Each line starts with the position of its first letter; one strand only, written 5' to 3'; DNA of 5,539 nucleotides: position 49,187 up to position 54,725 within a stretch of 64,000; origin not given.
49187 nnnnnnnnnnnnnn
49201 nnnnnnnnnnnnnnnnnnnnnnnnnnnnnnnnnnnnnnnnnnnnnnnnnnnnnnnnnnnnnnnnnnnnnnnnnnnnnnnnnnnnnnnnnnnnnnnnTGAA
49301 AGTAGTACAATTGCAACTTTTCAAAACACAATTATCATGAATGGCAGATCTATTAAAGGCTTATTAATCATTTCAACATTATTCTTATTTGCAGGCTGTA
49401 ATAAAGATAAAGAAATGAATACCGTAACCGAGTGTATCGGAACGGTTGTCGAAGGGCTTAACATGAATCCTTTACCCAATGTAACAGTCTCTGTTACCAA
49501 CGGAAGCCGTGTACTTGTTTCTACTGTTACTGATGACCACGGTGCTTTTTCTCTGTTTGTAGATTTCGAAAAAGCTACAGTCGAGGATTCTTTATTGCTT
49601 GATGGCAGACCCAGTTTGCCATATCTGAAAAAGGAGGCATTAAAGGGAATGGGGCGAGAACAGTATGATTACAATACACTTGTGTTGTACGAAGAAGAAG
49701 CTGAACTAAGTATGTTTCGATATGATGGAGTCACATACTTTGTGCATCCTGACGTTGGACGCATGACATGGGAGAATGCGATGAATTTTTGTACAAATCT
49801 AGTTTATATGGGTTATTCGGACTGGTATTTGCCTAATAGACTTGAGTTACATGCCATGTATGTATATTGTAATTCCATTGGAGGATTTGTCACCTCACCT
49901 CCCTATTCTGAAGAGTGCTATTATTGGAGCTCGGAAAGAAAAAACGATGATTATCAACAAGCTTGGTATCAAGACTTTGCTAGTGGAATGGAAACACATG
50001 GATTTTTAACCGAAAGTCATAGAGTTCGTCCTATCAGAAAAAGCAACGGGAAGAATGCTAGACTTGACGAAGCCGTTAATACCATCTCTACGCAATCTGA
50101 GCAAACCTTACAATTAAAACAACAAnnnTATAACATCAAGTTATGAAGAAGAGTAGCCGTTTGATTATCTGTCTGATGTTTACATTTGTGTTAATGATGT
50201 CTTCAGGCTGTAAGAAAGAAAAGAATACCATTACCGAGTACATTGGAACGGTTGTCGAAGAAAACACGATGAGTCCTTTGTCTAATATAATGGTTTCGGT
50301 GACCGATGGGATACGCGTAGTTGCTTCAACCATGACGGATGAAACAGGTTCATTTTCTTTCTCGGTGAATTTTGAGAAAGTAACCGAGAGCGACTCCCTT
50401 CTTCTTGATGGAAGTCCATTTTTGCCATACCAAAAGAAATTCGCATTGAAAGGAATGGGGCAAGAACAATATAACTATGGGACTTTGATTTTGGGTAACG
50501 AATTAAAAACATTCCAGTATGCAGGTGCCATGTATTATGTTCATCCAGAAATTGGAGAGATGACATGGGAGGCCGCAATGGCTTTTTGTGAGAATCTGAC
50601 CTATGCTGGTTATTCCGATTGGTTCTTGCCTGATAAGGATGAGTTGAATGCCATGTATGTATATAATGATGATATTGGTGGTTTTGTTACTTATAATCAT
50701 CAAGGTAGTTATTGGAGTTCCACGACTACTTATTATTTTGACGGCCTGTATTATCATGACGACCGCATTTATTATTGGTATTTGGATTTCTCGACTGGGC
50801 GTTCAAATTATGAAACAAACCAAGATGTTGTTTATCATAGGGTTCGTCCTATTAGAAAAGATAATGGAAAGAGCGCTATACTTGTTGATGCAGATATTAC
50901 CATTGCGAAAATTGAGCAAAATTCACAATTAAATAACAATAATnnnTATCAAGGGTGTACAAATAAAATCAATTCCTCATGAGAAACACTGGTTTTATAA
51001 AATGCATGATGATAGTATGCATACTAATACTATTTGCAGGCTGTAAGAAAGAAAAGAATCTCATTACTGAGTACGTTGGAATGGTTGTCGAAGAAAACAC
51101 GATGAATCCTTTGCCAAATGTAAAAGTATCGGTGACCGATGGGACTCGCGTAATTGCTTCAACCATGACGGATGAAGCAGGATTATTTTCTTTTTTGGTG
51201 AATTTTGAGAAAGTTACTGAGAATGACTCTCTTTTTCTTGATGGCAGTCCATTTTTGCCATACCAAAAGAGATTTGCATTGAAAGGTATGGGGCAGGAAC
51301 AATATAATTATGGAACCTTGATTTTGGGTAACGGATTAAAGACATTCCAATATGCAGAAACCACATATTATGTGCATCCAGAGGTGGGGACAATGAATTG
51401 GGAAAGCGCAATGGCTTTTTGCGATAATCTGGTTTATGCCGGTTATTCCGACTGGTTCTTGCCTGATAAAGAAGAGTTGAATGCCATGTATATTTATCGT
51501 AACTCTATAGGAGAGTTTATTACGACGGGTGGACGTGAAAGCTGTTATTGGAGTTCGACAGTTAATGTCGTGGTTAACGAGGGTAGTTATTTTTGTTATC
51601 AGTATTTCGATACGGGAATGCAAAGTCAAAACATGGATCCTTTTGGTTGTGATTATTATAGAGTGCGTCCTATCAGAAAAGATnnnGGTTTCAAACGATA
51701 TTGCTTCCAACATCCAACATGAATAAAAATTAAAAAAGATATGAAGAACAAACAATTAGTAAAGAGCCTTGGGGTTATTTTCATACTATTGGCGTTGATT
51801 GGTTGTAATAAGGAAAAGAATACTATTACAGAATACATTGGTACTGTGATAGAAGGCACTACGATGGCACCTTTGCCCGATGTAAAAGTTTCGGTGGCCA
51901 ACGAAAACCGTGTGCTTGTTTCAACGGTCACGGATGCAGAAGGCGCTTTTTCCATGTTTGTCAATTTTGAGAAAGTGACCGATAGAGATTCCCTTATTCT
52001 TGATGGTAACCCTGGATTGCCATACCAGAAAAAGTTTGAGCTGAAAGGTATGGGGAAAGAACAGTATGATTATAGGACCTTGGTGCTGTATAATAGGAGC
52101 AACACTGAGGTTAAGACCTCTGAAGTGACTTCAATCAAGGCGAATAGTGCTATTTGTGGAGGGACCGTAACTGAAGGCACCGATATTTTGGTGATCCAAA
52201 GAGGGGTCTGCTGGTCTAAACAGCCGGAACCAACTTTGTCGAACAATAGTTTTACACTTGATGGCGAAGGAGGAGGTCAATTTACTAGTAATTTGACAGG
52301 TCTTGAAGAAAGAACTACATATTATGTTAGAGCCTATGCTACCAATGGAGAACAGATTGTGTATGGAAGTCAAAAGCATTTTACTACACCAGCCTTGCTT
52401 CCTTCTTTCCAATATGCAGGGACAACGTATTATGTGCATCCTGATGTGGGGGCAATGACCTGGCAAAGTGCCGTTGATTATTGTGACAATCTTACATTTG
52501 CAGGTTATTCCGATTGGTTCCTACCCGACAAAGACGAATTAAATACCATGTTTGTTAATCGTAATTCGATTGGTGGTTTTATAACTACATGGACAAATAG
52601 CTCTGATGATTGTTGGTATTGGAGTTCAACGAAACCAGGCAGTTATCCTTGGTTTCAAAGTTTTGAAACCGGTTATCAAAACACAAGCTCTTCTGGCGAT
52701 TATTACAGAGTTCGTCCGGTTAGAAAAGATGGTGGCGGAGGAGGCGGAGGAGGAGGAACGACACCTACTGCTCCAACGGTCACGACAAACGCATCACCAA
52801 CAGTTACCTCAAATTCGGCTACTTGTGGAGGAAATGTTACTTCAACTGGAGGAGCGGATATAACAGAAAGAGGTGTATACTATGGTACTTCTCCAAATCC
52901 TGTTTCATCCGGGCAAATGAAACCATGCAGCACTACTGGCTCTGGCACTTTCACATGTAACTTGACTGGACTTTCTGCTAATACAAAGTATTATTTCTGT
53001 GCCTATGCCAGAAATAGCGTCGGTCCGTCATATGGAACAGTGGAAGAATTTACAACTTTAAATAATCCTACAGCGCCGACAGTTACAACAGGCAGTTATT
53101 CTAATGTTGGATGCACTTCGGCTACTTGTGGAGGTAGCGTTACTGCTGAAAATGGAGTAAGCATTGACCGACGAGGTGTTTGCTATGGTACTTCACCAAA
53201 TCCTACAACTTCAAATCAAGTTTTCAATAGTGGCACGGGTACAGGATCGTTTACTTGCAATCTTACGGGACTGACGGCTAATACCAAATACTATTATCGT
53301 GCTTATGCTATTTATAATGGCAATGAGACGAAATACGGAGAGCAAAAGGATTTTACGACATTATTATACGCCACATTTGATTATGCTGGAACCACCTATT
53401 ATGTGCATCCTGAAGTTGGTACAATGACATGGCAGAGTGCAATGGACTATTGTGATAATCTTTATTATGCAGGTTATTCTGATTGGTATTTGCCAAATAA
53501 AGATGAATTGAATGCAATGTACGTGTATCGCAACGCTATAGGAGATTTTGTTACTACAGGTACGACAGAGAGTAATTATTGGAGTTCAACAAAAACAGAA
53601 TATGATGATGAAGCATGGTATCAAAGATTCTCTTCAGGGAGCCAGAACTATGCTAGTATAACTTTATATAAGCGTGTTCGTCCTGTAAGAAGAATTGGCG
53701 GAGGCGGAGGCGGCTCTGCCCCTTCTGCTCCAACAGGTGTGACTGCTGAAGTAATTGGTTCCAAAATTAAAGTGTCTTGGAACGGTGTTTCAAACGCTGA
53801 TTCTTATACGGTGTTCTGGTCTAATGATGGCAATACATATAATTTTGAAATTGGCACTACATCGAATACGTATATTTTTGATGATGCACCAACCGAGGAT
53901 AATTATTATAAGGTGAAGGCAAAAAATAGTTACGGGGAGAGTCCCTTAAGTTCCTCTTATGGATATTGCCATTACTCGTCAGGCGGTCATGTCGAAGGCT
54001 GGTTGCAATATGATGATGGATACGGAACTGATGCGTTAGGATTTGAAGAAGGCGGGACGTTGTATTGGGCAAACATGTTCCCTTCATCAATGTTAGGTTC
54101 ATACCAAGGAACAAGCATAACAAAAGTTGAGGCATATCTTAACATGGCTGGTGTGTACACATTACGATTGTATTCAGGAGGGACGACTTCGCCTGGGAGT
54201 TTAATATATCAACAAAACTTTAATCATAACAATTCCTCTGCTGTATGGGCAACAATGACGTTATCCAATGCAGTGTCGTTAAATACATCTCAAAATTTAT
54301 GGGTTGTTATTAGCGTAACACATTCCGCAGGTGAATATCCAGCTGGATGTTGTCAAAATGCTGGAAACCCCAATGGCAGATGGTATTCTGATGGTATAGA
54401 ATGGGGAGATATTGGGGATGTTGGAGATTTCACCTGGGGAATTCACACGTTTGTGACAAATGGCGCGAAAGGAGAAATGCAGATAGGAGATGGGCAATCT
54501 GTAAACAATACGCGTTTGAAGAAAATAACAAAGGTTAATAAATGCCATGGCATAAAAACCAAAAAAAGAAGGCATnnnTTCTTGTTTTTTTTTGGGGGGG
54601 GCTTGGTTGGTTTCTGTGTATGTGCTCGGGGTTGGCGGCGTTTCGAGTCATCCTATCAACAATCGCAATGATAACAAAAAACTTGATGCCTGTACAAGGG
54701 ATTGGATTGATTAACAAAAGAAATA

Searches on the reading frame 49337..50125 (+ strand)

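Call 97: search_protein_families(library=pfam, proteins=[window:49337-50125:+], max_evalue=0.0001)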
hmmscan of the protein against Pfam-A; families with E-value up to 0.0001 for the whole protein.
window:49337-50125:+ (263 aa): 2 families
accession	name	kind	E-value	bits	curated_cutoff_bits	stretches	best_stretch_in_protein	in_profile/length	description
PF07603.17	Lcl_C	-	4.1e-15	56.5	34.9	1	141-234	20-117/117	Lcl C-terminal domain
PF13620.12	CarboxypepD_reg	-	6.6e-05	23.6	32.3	0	35-73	4-42/82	Carboxypeptidase regulatory-like domain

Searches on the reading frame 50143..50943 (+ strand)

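Call 97: search_protein_families(library=pfam, proteins=[window:50143-50943:+], max_evalue=0.0001)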
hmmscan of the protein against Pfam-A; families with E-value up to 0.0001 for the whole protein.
window:50143-50943:+ (267 aa): 1 family
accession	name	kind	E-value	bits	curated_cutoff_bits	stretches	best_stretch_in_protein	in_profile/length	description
PF07603.17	Lcl_C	-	7e-14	52.6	34.9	1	138-238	20-117/117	Lcl C-terminal domain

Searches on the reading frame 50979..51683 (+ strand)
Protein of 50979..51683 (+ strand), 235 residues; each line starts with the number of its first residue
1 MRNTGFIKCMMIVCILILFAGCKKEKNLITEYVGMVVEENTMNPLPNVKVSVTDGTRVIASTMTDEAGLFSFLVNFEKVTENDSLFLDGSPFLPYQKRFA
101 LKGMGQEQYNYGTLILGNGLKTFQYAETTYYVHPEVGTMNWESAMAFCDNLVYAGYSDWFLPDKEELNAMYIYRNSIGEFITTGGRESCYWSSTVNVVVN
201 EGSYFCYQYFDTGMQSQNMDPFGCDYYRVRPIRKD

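Call 97: search_protein_families(library=pfam, proteins=[window:50979-51683:+], max_evalue=0.0001)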
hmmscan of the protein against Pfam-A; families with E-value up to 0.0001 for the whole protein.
window:50979-51683:+ (235 aa): 1 family
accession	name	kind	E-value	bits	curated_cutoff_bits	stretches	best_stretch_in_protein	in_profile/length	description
PF07603.17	Lcl_C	-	4.4e-11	43.6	34.9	1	137-233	20-117/117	Lcl C-terminal domain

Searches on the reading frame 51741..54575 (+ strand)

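Call 97: search_protein_families(library=pfam, proteins=[window:51741-54575:+], max_evalue=0.0001)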
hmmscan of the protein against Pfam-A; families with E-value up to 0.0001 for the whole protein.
window:51741-54575:+ (945 aa): 4 families
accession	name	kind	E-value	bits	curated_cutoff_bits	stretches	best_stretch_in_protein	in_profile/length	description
PF07603.17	Lcl_C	-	5.6e-31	107.7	34.9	2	560-650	20-117/117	Lcl C-terminal domain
PF00041.27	fn3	-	8.8e-12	45.5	25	0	662-738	1-79/84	Fibronectin type III domain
PF16656.11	Pur_ac_phosph_N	-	3.7e-09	37.5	30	0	485-540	35-93/93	Purple acid Phosphatase, N-terminal domain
PF16655.11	PhoD_N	-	4.1e-05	24.5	30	0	497-533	52-86/90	PhoD-like phosphatase, N-terminal domain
